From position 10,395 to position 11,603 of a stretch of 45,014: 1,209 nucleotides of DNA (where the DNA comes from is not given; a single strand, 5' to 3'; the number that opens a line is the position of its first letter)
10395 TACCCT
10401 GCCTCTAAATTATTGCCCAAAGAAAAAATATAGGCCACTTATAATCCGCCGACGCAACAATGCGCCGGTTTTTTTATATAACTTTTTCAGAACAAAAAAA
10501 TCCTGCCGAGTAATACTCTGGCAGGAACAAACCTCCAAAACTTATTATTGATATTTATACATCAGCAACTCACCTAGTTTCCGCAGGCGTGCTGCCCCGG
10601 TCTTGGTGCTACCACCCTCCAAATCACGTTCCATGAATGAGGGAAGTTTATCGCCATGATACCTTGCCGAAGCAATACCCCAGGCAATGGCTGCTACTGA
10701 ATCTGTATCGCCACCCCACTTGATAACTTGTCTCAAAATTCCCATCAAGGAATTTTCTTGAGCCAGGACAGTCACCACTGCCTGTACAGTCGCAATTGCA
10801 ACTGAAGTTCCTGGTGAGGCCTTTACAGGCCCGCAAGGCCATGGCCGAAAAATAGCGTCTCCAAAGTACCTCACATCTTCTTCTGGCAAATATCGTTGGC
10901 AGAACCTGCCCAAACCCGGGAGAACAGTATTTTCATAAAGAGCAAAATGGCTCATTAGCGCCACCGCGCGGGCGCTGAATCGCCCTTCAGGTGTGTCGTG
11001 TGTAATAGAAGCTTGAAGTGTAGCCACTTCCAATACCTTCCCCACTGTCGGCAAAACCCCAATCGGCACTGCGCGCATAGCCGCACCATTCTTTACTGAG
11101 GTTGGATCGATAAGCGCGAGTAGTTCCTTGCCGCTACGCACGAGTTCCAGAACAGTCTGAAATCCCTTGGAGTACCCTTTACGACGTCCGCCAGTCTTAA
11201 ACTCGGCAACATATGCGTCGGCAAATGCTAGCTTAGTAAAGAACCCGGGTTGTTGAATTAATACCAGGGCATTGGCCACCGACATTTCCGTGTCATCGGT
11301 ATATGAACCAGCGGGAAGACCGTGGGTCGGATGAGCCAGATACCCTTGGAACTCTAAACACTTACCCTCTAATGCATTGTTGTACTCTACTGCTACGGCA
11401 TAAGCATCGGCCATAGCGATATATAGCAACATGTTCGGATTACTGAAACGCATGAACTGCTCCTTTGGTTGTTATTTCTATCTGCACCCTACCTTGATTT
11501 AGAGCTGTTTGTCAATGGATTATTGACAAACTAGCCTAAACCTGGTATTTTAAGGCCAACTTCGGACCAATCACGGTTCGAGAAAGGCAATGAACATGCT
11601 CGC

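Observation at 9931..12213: ADP-ribosylglycohydrolase gene bracketed by two paralogous membrane-protein cassettes that share a 25-bp palindrome, 5'UTR and terminator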

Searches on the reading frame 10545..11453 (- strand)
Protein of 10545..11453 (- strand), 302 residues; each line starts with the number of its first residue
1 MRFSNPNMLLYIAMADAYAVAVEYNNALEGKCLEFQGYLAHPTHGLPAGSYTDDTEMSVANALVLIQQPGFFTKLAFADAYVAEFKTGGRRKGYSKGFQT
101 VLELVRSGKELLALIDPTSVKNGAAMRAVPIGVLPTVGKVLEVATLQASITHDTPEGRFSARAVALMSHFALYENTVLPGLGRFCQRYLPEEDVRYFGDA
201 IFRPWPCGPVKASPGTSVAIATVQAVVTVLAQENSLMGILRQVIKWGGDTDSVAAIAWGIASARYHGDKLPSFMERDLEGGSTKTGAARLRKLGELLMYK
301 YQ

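Call 6: search_protein_families(library=pfam, proteins=[window:10545-11453:-], max_evalue=0.01)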
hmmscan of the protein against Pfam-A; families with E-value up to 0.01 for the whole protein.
window:10545-11453:- (302 aa): 1 family
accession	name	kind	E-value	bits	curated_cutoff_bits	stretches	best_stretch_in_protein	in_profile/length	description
PF03747.19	ADP_ribosyl_GH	-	2.6e-33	116.4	26.2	1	9-271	3-285/287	ADP-ribosylglycohydrolase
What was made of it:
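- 10545..11453 (-): ARH/DraG-superfamily ADP-ribosylglycohydrolase, 302 aa. PF03747 at E 2.6e-33 (call 6).
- Checked: ARH: 10545-11453(-) matches PF03747 at E 2.6e-33 over nearly the whole model (call 6).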

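Call 25: find_homologous_proteins(query=window:10545-11453:-, max_evalue=1e-40)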
Query window:10545-11453:- (302 aa): 692 proteins with E <= 1e-40 among 5133 candidates; the best 120 are listed.
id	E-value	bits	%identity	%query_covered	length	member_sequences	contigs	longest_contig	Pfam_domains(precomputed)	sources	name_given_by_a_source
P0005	1.1e-198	676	100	100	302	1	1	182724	PF03747.20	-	-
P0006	1.9e-147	508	78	100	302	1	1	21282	PF03747.20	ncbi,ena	-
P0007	1.5e-146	505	78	100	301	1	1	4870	PF03747.20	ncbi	-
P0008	2.2e-145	501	76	100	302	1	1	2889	PF03747.20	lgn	-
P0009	2.4e-139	481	75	100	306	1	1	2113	PF03747.20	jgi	jgi:ADP-ribosylglycohydrolase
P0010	6.8e-139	480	77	100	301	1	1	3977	PF03747.20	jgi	jgi:ADP-ribosyl-[dinitrogen reductase] hydrolase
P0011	3.3e-136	471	73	100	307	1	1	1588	PF03747.20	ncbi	-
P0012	1.9e-127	442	70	100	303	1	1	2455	PF03747.20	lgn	-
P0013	7.7e-126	437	69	100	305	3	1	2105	PF03747.20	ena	-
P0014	8.9e-125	434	69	100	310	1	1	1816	PF03747.20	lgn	-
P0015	2.8e-124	432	67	100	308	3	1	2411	PF03747.20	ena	-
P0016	1.4e-123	430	68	100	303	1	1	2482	PF03747.20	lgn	-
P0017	1.5e-122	426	67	100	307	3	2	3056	PF03747.20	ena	-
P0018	4.7e-120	418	66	100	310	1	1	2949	PF03747.20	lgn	-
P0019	3.4e-117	409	65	100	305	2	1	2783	PF03747.20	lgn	-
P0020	6.0e-116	405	65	100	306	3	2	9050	PF03747.20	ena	-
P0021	6.2e-114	398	65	100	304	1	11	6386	PF03747.20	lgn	-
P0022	2.1e-107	377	62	100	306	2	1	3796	PF03747.20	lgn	-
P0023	3.4e-105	369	58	100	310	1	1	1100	PF03747.20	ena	-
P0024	7.5e-104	365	57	100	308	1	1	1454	PF03747.20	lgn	-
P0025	8.6e-103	362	58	100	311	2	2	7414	PF03747.20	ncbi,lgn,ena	-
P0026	3.7e-102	359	59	100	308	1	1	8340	PF03747.20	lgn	-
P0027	1.1e-101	358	56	100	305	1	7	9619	PF03747.20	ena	-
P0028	1.6e-101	357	60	98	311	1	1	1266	PF03747.20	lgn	-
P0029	2.2e-101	357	59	100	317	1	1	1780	PF03747.20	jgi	jgi:ADP-ribosylglycohydrolase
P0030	2.6e-101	357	56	100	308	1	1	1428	PF03747.20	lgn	-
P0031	3.5e-101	356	59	99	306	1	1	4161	PF03747.20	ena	-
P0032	7.0e-101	355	57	100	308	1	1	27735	PF03747.20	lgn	-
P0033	7.8e-101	355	59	100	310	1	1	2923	PF03747.20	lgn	-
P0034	1.5e-100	354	58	100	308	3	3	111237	PF03747.20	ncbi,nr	ncbi:ADP-ribosylglycohydrolase family protein [Patescibacteria group bacterium]|nr:ADP-ribosylglycoh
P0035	3.7e-100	353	58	100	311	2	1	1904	PF03747.20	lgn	-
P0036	8.5e-100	352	60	99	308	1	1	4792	PF03747.20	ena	-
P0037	1.3e-99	351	57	100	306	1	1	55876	PF03747.20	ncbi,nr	ncbi:ADP-ribosylglycohydrolase family protein [Candidatus Uhrbacteria bacterium]|nr:ADP-ribosylglyco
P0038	4.8e-99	349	60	97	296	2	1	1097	PF03747.20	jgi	-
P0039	8.7e-99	348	57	100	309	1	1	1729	PF03747.20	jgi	-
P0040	1.2e-98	348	58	100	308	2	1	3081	PF03747.20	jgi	jgi:ADP-ribosylglycohydrolase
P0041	1.3e-98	348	59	100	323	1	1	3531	PF03747.20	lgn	-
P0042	1.9e-98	347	58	100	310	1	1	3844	PF03747.20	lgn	-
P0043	8.6e-98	345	58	100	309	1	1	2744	PF03747.20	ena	-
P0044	9.0e-98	345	57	100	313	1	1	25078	PF03747.20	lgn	-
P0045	1.8e-97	344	56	100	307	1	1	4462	PF03747.20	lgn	-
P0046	2.3e-97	344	56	100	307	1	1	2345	PF03747.20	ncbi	-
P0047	4.2e-97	343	57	100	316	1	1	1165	PF03747.20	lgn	-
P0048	5.3e-97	343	56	99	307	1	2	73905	PF03747.20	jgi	jgi:ADP-ribosyl-[dinitrogen reductase] hydrolase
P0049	6.5e-97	342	56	100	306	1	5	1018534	PF03747.20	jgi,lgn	jgi:ADP-ribosyl-[dinitrogen reductase] hydrolase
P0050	2.9e-96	340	57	100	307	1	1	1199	PF03747.20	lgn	-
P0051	7.3e-96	339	55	100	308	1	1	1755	PF03747.20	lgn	-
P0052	3.6e-95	337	56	100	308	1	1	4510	PF03747.20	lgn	-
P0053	5.4e-95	336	55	100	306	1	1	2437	PF03747.20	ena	-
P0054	5.4e-95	336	57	100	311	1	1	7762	PF03747.20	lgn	-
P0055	5.6e-95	336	56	100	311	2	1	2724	PF03747.20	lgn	-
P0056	9.1e-95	335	56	100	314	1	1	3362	PF03747.20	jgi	jgi:ADP-ribosylglycohydrolase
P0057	1.1e-94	335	55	100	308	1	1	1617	PF03747.20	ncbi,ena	-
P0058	3.8e-94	333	56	100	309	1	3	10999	PF03747.20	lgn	-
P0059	4.5e-94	333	56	100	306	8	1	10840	PF03747.20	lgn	-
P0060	9.9e-94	332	55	100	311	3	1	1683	PF03747.20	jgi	jgi:ADP-ribosylglycohydrolase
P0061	3.5e-93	330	55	100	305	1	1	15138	PF03747.20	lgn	-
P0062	8.2e-93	329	54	100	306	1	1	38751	PF03747.20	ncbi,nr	ncbi:MAG: ADP-ribosylglycohydrolase family protein [Patescibacteria group bacterium]|nr:ADP-ribosylg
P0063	1.5e-92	328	55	100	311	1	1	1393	PF03747.20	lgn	-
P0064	5.7e-92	326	56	100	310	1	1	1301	PF03747.20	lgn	-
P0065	6.5e-92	326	52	100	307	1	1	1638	PF03747.20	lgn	-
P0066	8.4e-92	325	56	100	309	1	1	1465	PF03747.20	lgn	-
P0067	1.6e-91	325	58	100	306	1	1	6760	PF03747.20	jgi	jgi:ADP-ribosyl-[dinitrogen reductase] hydrolase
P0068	2.2e-91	324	55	100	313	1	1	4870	PF03747.20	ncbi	-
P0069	3.5e-91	323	53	100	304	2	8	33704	PF03747.20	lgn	-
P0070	4.7e-91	323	55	100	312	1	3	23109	PF03747.20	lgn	-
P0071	6.2e-91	323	54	98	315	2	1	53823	PF03747.20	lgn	-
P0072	6.8e-91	322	54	100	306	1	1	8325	PF03747.20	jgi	jgi:ADP-ribosylglycohydrolase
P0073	9.8e-91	322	54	100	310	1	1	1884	PF03747.20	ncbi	-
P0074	1.1e-90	322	55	100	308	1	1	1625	PF03747.20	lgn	-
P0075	1.4e-90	321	53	98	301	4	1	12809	PF03747.20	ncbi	-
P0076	2.0e-90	321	55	99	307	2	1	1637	PF03747.20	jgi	-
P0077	2.7e-90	321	54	100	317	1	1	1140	PF03747.20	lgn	-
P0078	3.3e-90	320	57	92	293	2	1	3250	PF03747.20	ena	-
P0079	3.7e-90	320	53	100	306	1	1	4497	PF03747.20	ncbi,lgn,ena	-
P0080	7.0e-90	319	55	100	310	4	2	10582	PF03747.20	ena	-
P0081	2.9e-89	317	53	100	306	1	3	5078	PF03747.20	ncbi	-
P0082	3.5e-89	317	53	100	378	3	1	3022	PF03747.20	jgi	-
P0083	6.8e-89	316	53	100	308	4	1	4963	PF03747.20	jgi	jgi:ADP-ribosylglycohydrolase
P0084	1.1e-88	315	53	100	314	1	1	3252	PF03747.20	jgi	jgi:ADP-ribosylglycohydrolase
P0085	1.2e-88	315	55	100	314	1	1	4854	PF03747.20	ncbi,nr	ncbi:MAG: ADP-ribosylglycohydrolase family protein [Candidatus Uhrbacteria bacterium]|nr:ADP-ribosyl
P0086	1.6e-88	315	53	100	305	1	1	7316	PF03747.20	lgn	-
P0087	2.2e-88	314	52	99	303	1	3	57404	PF03747.20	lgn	-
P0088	3.5e-88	314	53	100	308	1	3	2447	PF03747.20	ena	-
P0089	5.5e-88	313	53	97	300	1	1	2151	PF03747.20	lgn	-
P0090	1.5e-87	312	54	98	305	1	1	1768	PF03747.20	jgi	jgi:ADP-ribosylglycohydrolase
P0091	3.2e-87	310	51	100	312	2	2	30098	PF03747.20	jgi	-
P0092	4.8e-87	310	53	96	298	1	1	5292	PF03747.20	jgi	jgi:ADP-ribosylglycohydrolase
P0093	9.2e-87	309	51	100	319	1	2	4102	PF03747.20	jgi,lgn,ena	-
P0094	9.6e-87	309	53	100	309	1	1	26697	PF03747.20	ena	-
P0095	9.9e-87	309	54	100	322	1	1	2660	PF03747.20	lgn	-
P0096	1.2e-86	309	54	100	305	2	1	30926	PF03747.20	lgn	-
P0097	2.5e-86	307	53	98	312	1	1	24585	PF03747.20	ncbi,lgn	-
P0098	3.4e-86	307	51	100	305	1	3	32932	PF03747.20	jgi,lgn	-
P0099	4.9e-86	307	50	100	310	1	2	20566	PF03747.20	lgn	-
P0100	6.5e-86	306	51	100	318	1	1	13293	PF03747.20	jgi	jgi:ADP-ribosyl-[dinitrogen reductase] hydrolase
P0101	7.9e-86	306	53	99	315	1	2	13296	PF03747.20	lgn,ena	-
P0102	9.8e-86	306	52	100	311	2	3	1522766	PF03747.20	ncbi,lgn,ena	-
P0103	1.3e-85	305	51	100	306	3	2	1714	PF03747.20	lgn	-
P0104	2.1e-85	305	53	100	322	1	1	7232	PF03747.20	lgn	-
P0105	4.1e-85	304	50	100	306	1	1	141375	PF03747.20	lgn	-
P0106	4.6e-85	303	54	100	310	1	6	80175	PF03747.20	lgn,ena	-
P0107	7.3e-85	303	54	100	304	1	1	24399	PF03747.20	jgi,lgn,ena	-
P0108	1.1e-84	302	52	100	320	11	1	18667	PF03747.20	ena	-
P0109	3.1e-84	301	54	100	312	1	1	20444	PF03747.20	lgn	-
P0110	4.3e-84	300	52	100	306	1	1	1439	PF03747.20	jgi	jgi:ADP-ribosylglycohydrolase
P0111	5.5e-84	300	55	100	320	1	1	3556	PF03747.20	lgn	-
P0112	5.9e-84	300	50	100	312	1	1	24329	PF03747.20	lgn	-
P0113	2.5e-83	298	54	100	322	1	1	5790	PF03747.20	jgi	jgi:ADP-ribosyl-[dinitrogen reductase] hydrolase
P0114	3.1e-83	297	52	100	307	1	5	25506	PF03747.20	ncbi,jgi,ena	-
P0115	6.5e-83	296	51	100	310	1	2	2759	PF03747.20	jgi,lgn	-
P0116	7.2e-83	296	50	98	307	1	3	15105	PF03747.20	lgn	-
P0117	7.4e-83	296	52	100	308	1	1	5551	PF03747.20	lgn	-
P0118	1.8e-82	295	53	100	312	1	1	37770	PF03747.20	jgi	jgi:ADP-ribosyl-[dinitrogen reductase] hydrolase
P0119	2.0e-82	295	53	100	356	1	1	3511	PF03747.20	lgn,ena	-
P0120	3.2e-82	294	51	100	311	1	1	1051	PF03747.20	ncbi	-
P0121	3.8e-82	294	49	99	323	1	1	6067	PF03747.20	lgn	-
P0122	5.0e-82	293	53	95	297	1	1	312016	PF03747.20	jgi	-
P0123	1.1e-81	292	50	100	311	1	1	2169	PF03747.20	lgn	-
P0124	1.3e-81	292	54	100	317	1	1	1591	PF03747.20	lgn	-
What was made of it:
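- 10545..11453 (-): 692 homologues at E<=1e-40; all named ones among the 120 listed are Patescibacteria (call 25).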

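Call 26: find_encoding_contigs(protein=P0006, flank=10000, max_places=2)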
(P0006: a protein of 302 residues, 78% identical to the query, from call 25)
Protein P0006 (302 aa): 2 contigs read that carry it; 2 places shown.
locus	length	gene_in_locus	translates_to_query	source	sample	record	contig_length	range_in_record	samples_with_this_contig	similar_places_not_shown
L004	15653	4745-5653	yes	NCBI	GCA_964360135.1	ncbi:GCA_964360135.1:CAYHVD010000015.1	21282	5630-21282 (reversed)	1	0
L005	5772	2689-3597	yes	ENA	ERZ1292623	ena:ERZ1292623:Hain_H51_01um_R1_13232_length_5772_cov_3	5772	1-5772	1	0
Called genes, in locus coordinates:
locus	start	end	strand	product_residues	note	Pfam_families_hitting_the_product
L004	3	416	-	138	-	?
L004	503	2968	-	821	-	PF00521:DNA_topoisoIV, PF03989:DNA_gyraseA_C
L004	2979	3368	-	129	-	-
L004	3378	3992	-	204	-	PF13483:Lactamase_B_3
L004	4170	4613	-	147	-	-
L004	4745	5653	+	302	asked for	PF03747:ADP_ribosyl_GH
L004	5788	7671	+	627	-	PF00270:DEAD (weak), PF04851:ResIII, PF17757:UvrB_inter, PF27431:UvrB_3rd, PF00271:Helicase_C, PF12344:UvrB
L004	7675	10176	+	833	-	PF00005:ABC_tran (faint), PF02463:SMC_N (faint), PF03193:RsgA_GTPase (faint), PF13175:AAA_15 (faint), PF13304:AAA_21 (faint), PF13555:AAA_29 (faint), PF17760:UvrA_inter, PF00684:DnaJ_CXXCXGXG (faint)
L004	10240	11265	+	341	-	-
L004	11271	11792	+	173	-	-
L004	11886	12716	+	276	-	PF10648:Gmad2 (faint), PF10646:Germane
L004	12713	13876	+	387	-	PF01541:GIY-YIG, PF27096:UvrC_M, PF08459:UvrC_RNaseH_dom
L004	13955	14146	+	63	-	-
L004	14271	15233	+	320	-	-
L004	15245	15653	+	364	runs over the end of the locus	PF01098:FTSW_RODA_SPOVE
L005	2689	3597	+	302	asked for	PF03747:ADP_ribosyl_GH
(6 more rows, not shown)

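Call 27: find_encoding_contigs(protein=P0007, flank=10000, max_places=2)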
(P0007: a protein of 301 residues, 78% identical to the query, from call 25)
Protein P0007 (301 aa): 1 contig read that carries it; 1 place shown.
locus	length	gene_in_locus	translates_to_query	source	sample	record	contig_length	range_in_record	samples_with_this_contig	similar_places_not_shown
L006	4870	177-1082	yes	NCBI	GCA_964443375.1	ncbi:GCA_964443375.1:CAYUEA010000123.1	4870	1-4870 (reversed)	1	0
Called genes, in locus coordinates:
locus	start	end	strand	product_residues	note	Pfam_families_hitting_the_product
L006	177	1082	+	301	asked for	PF03747:ADP_ribosyl_GH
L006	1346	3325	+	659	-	PF00270:DEAD (weak), PF04851:ResIII, PF17757:UvrB_inter, PF27431:UvrB_3rd, PF00271:Helicase_C, PF12344:UvrB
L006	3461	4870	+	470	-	?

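Call 28: find_encoding_contigs(protein=P0037, flank=6000, max_places=2)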
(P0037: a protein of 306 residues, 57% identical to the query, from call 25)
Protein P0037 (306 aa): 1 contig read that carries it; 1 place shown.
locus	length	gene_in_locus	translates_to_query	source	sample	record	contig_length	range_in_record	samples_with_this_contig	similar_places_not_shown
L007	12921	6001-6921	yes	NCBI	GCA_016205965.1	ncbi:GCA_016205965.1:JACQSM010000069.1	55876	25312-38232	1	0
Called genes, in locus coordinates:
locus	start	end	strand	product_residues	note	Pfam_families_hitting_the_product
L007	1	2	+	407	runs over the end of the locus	PF12704:MacB_PCD, PF02687:FtsX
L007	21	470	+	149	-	PF18914:DUF5666 (weak)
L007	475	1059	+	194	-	PF01914:MarC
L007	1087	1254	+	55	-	-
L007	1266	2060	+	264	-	PF07884:VKOR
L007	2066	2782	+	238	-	-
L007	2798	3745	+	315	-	PF01699:Na_Ca_ex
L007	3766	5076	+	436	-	-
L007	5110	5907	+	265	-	PF12740:PETase, PF01738:DLH, PF00561:Abhydrolase_1 (faint), PF12146:Hydrolase_4 (faint), PF00326:Peptidase_S9 (faint)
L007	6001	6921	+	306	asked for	PF03747:ADP_ribosyl_GH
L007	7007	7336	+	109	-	PF01329:Pterin_4a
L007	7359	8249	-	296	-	PF13793:Pribosyltran_N, PF00156:Pribosyltran, PF14572:Pribosyl_synth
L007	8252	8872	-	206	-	PF00156:Pribosyltran, PF14681:UPRTase (weak), PF15609:PRTase_2 (weak)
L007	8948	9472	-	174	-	PF01592:NifU_N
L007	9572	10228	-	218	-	PF01066:CDP-OH_P_transf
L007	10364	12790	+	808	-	PF00515:TPR_1 (faint), PF07719:TPR_2 (faint), PF12895:ANAPC3 (faint), PF13181:TPR_8 (faint), PF13414:TPR_11 (faint), PF13428:TPR_14 (faint), PF13431:TPR_17 (faint), PF13432:TPR_16 (weak), +1 more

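Call 54: search_protein_families(library=ncbifam, proteins=[window:10545-11453:-], max_evalue=0.01)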
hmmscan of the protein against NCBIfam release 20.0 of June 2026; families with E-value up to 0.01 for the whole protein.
window:10545-11453:- (302 aa): 2 families
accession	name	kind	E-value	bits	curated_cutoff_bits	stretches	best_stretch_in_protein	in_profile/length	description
TIGR02662.1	dinitro_DRAG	equivalog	2.9e-13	49.7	337.05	1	13-276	13-265/287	ADP-ribosyl-[dinitrogen reductase] hydrolase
NF041672.1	ADPriboarghdlase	equivalog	2.6e-07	29.8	490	1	9-172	74-241/361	ADP-ribosylarginine hydrolase Tri1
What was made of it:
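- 10545..11453 (-): Below the DraG and Tri1 equivalog cut-offs (call 54).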

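Call 55: search_protein_families(library=padloc, proteins=[window:10545-11453:-], max_evalue=0.01)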
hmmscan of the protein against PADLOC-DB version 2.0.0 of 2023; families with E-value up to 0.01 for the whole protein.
window:10545-11453:- (302 aa): 0 families

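Call 56: search_solved_structures(query=window:10545-11453:-, max_evalue=0.001, show_alignments=1)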
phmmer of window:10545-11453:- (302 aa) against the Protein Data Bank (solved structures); distinct sequences matched with E-value up to 0.001: 16.
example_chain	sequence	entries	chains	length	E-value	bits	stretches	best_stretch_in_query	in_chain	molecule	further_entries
6g1p_A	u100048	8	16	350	2.3e-10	43.3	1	48-173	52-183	ADP-ribosylhydrolase like 2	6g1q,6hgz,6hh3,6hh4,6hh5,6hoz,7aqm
2foz_A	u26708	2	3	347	3.1e-09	39.6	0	48-173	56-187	ADP-ribosylhydrolase like 2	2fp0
2g4k_A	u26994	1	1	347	3.1e-09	39.6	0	48-173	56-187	ADP-ribosylhydrolase 3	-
7akr_AAA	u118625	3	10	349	3.2e-09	39.6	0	48-173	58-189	ADP-ribose glycohydrolase ARH3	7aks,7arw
5zqy_A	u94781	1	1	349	3.2e-09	39.6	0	48-173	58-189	Poly(ADP-ribose) glycohydrolase ARH3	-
9rfd_A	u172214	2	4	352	3.3e-09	39.5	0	48-173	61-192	ADP-ribosylhydrolase ARH3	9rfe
6d36_C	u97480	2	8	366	3.8e-09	39.3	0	48-173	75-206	Poly(ADP-ribose) glycohydrolase ARH3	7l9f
6d3a_C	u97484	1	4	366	1.4e-08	37.5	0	48-173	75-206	Poly(ADP-ribose) glycohydrolase ARH3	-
2qty_A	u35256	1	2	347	3.8e-08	36.1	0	50-173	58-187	Poly(ADP-ribose) glycohydrolase ARH3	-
7l9h_C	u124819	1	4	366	4.6e-08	35.8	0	233-281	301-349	ADP-ribose glycohydrolase ARH3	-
7l9i_C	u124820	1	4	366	5e-08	35.7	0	48-173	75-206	ADP-ribose glycohydrolase ARH3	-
3g9d_A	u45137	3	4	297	3.9e-07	32.7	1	12-278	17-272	Dinitrogenase reductase activating glucohydrolase | Dinitrogenase reductase activacting glicohydrolase | ADP-ribosyl-(Dinitrogen reductase) hydrolase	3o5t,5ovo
2woe_A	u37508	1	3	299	1.1e-06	31.3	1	11-273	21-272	ADP-RIBOSYL-[DINITROGEN REDUCTASE] GLYCOHYDROLASE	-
2woc_A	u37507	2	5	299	1.5e-06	30.8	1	11-273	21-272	ADP-RIBOSYL-[DINITROGEN REDUCTASE] GLYCOHYDROLASE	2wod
1t5j_A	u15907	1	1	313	2.9e-06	29.9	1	38-271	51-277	Hypothetical protein MJ1187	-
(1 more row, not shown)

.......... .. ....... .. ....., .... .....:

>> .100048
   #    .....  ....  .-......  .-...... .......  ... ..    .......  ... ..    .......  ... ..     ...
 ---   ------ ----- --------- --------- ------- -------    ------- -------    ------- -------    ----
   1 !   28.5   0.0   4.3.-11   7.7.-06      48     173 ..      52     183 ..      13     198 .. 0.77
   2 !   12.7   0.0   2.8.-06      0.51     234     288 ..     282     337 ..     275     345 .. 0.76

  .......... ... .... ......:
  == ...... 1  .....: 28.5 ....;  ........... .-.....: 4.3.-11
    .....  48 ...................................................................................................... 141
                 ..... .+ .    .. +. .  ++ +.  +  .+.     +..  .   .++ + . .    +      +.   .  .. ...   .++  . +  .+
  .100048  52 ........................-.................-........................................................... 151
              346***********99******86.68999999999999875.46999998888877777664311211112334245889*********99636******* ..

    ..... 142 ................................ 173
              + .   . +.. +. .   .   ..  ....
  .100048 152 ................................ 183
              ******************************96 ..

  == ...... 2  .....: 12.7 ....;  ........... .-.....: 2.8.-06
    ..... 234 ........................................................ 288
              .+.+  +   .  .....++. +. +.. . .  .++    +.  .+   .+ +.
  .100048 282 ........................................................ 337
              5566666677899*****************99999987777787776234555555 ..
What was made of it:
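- On ARH/DraG superfamily (PF03747): They align with the ARH3 motifs (call 56).
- Closest known: ARH/DraG superfamily. Same: Remote similarity to ARH3 and DraG structures (call 56).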

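Call 76: find_encoding_contigs(protein=P0020, flank=5000, max_places=2)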
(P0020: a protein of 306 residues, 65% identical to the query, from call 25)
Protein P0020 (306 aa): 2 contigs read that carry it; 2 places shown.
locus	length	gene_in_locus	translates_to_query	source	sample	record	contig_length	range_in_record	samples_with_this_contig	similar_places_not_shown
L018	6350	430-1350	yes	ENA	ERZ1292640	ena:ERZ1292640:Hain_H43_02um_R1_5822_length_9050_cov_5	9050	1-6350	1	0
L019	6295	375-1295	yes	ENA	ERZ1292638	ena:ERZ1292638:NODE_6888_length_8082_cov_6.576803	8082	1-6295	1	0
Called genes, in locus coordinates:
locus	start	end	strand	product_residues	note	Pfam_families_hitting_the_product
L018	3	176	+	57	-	?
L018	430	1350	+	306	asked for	PF03747:ADP_ribosyl_GH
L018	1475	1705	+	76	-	PF21956:DUF6922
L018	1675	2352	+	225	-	PF08843:AbiEii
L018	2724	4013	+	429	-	PF21710:Spt6_S1 (faint), PF23459:S1_RRP5 (faint), PF00575:S1 (weak), PF24685:OB_RRP5_4th (faint), PF00575:S1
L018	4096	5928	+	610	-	PF06480:FtsH_ext (weak), PF06068:TIP49 (faint), PF00004:AAA, PF07728:AAA_5 (faint), PF17862:AAA_lid_3, PF01434:Peptidase_M41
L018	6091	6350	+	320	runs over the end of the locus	-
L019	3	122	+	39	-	?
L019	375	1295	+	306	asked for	PF03747:ADP_ribosyl_GH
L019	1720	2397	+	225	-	PF08843:AbiEii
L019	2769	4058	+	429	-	PF21710:Spt6_S1 (faint), PF23459:S1_RRP5 (faint), PF00575:S1 (weak), PF24685:OB_RRP5_4th (faint), PF00575:S1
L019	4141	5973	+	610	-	PF06480:FtsH_ext (weak), PF06068:TIP49 (faint), PF00004:AAA, PF07728:AAA_5 (faint), PF17862:AAA_lid_3, PF01434:Peptidase_M41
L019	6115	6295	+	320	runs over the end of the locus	-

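Call 77: find_encoding_contigs(protein=P0032, flank=5000, max_places=1)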
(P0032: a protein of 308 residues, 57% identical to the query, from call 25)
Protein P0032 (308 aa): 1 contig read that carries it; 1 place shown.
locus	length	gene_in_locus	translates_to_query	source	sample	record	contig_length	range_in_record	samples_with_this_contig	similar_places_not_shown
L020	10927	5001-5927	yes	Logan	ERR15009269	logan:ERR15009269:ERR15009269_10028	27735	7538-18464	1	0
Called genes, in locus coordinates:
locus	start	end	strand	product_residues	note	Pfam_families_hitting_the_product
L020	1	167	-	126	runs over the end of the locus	-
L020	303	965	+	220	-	-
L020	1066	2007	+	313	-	PF02729:OTCace_N, PF00185:OTCace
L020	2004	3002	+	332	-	PF01979:Amidohydro_1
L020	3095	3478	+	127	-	-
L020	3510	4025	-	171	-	-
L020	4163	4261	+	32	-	-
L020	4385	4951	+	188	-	-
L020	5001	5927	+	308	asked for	PF03747:ADP_ribosyl_GH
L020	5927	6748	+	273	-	PF03476:MOSC_N, PF03473:MOSC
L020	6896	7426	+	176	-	PF01931:NTPase_I-T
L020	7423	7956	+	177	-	PF00156:Pribosyltran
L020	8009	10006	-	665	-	-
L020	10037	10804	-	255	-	PF00535:Glycos_transf_2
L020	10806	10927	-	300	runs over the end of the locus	-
